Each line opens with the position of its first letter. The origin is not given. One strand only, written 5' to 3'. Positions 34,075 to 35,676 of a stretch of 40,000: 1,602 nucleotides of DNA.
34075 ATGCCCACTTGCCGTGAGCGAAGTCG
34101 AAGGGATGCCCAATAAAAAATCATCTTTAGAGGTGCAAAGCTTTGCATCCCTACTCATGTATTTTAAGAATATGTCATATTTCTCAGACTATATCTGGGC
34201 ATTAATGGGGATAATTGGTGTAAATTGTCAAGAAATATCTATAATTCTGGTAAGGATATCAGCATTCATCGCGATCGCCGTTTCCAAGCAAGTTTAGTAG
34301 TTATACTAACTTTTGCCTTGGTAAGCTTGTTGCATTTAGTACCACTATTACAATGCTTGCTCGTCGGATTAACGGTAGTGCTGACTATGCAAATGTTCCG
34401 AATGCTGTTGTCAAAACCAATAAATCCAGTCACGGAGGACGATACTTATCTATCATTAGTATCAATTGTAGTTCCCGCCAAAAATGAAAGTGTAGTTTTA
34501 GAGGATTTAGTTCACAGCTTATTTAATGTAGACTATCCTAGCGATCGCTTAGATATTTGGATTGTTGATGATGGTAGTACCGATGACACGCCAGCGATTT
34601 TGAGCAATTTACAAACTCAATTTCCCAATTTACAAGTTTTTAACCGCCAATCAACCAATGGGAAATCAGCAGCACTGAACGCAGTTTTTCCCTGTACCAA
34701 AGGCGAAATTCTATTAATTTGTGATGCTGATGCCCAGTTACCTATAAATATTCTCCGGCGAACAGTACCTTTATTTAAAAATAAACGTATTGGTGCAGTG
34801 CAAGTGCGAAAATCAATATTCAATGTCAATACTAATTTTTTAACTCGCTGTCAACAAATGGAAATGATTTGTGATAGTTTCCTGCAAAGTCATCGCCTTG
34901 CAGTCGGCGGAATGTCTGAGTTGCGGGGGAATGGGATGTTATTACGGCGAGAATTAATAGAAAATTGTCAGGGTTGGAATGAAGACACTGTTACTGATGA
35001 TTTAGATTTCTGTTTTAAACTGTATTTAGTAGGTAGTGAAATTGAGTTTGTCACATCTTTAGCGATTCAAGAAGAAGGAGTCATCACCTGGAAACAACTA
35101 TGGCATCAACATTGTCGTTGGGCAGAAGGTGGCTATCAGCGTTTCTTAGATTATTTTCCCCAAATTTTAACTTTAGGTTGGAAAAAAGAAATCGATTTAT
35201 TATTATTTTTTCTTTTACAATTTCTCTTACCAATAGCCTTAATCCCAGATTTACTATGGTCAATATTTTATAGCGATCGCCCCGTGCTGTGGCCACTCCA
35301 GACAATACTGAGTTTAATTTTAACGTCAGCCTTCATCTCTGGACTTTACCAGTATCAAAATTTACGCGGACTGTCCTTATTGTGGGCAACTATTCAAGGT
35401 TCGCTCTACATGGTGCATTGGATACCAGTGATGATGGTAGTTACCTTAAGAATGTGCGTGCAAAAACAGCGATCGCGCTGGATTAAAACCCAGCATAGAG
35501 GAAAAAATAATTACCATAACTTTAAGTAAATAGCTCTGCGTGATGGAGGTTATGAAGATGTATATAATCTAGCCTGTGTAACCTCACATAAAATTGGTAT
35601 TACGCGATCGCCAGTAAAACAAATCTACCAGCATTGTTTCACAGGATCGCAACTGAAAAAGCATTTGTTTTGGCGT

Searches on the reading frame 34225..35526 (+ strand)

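Call 59: search_protein_families(library=pfam, proteins=[window:34225-35526:+], max_evalue=0.0001)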
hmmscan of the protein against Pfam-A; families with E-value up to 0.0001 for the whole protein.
window:34225-35526:+ (434 aa): 5 families
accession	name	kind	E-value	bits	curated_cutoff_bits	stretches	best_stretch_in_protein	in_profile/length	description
PF00535.33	Glycos_transf_2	-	1.3e-27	97.2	23.3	1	80-227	1-147/168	Glycosyl transferase family 2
PF13641.12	Glyco_tranf_2_3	-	5.9e-27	95.6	27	1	79-302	3-230/230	Glycosyltransferase like family 2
PF13632.12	Glyco_trans_2_3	-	8.7e-22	78.3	27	1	163-349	2-169/198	Glycosyl transferase family group 2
PF13506.12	Glyco_transf_21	-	1.5e-09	38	21.7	1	142-300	13-173/174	Glycosyl transferase family 21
PF10111.15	Glyco_tranf_2_2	-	9.7e-05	22.4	27.3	0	87-255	10-185/276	Glycosyltransferase like family 2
